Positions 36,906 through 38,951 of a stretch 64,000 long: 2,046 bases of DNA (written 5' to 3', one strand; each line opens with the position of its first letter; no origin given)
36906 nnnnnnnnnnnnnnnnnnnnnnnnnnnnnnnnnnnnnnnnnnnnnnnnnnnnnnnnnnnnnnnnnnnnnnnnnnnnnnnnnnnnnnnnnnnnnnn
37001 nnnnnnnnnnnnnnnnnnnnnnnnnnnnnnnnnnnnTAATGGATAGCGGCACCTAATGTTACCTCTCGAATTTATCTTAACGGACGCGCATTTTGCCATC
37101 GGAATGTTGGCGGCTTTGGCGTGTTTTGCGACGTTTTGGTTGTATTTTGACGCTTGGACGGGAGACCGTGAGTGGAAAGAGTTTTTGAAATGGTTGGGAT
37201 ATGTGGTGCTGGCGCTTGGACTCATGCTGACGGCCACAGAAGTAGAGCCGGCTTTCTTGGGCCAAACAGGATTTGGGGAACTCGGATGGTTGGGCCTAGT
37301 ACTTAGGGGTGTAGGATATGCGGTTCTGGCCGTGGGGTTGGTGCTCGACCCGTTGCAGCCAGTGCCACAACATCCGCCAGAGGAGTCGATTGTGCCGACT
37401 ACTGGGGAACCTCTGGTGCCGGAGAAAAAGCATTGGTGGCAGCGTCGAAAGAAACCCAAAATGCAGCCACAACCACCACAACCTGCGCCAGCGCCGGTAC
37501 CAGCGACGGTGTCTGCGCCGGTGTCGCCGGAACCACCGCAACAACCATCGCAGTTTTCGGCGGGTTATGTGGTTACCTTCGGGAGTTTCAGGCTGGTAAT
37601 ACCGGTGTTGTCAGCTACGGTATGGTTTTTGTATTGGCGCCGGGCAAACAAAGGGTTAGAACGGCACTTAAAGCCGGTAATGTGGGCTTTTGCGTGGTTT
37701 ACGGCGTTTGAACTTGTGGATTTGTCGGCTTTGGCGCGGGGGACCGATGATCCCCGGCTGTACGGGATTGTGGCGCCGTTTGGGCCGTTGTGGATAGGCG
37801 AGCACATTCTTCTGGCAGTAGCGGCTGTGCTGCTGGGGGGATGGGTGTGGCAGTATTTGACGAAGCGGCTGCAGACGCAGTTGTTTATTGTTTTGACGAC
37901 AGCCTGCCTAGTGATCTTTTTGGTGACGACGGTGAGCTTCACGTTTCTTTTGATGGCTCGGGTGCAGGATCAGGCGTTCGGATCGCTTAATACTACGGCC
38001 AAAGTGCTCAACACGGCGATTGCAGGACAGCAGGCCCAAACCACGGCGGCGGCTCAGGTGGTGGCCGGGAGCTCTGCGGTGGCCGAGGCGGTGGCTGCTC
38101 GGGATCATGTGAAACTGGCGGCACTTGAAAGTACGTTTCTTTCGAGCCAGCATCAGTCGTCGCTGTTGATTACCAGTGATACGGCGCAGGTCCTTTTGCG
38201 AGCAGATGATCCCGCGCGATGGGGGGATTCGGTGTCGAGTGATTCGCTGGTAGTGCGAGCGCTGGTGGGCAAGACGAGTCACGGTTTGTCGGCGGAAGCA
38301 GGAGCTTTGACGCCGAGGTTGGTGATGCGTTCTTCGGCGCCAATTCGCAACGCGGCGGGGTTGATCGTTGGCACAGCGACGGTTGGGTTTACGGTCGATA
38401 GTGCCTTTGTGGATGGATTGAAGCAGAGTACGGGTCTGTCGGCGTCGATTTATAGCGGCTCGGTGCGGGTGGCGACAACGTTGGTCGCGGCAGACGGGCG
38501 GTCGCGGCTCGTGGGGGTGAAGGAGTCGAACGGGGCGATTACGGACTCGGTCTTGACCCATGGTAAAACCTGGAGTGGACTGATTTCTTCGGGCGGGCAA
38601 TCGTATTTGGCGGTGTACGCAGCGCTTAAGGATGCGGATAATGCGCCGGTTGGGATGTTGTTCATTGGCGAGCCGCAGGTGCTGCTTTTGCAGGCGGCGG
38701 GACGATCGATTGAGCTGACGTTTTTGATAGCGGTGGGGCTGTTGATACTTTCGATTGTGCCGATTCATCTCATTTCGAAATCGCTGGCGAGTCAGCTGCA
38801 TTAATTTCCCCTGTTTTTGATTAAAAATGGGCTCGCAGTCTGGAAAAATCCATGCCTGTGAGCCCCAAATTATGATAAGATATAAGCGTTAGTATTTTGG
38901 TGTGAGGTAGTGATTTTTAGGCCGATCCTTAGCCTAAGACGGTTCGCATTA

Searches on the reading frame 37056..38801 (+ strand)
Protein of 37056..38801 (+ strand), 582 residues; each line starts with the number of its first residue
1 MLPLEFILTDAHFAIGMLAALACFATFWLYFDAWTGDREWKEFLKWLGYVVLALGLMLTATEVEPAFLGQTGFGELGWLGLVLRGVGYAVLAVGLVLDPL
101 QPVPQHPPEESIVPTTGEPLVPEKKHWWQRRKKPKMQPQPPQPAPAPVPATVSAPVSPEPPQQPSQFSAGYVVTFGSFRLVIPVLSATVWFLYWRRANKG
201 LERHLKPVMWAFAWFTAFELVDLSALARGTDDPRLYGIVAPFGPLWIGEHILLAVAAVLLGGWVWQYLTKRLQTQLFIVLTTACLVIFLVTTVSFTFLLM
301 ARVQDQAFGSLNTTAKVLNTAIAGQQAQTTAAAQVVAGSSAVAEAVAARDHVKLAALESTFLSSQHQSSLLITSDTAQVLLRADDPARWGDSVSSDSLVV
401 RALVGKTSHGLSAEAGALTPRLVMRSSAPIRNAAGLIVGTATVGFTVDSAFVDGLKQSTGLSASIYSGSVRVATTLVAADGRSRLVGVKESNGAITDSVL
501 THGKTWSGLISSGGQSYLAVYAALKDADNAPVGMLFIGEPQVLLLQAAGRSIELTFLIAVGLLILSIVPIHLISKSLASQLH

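Call 5: search_protein_families(library=pfam, proteins=[window:37056-38801:+], max_evalue=1)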
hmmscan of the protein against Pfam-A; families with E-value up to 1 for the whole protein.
window:37056-38801:+ (582 aa): 8 families
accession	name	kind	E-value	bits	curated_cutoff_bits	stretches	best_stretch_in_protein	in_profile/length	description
PF17202.10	sCache_3_3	-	1.7e-20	73.8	28.8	1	448-542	6-98/107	Single cache domain 3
PF14827.12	dCache_3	-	5.4e-18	65.9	25.7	1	310-540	7-234/239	Double sensory domain of two-component sensor kinase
PF17201.10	Cache_3-Cache_2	-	3.3e-10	40.2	27.7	1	446-553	85-196/299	Cache 3/Cache 2 fusion domain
PF17203.10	sCache_3_2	-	0.00018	22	28.4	1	322-448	7-129/140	Single cache domain 3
PF05228.19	CHASE4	-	0.099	13.2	26.2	1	417-465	89-139/140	CHASE4 domain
PF23919.1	DUF7258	-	0.18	12.4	27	1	372-396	33-57/76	Domain of unknown function (DUF7258)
PF07643.16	DUF1598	-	0.23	12.2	25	1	451-493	32-77/84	Protein of unknown function (DUF1598)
PF24661.1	DUF7649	-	0.89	10.1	27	1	19-60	29-69/85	Domain of unknown function (DUF7649)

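Call 45: list_cluster_members(proteins=[P0001, P0077, window:37056-38801:+, window:11529-13835:+, window:34736-37036:+, window:13854-14552:-, window:42480-43247:+])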
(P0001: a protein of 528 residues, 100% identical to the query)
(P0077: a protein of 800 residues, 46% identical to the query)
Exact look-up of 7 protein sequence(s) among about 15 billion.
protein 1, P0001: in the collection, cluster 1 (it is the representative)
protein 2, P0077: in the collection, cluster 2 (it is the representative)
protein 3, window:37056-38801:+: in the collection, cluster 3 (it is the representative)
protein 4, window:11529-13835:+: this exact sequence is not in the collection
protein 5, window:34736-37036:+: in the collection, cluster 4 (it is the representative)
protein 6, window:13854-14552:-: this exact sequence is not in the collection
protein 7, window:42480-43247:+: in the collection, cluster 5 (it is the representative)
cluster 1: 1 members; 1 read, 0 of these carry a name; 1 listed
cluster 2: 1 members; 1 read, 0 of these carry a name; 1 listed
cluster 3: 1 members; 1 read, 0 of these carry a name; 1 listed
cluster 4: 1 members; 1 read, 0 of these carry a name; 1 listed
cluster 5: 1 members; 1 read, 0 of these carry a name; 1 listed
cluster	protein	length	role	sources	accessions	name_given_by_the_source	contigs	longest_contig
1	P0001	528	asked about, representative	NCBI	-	-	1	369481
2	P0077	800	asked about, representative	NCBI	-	-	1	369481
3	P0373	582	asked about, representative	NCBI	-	-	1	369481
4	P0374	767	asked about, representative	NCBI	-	-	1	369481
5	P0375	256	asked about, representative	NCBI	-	-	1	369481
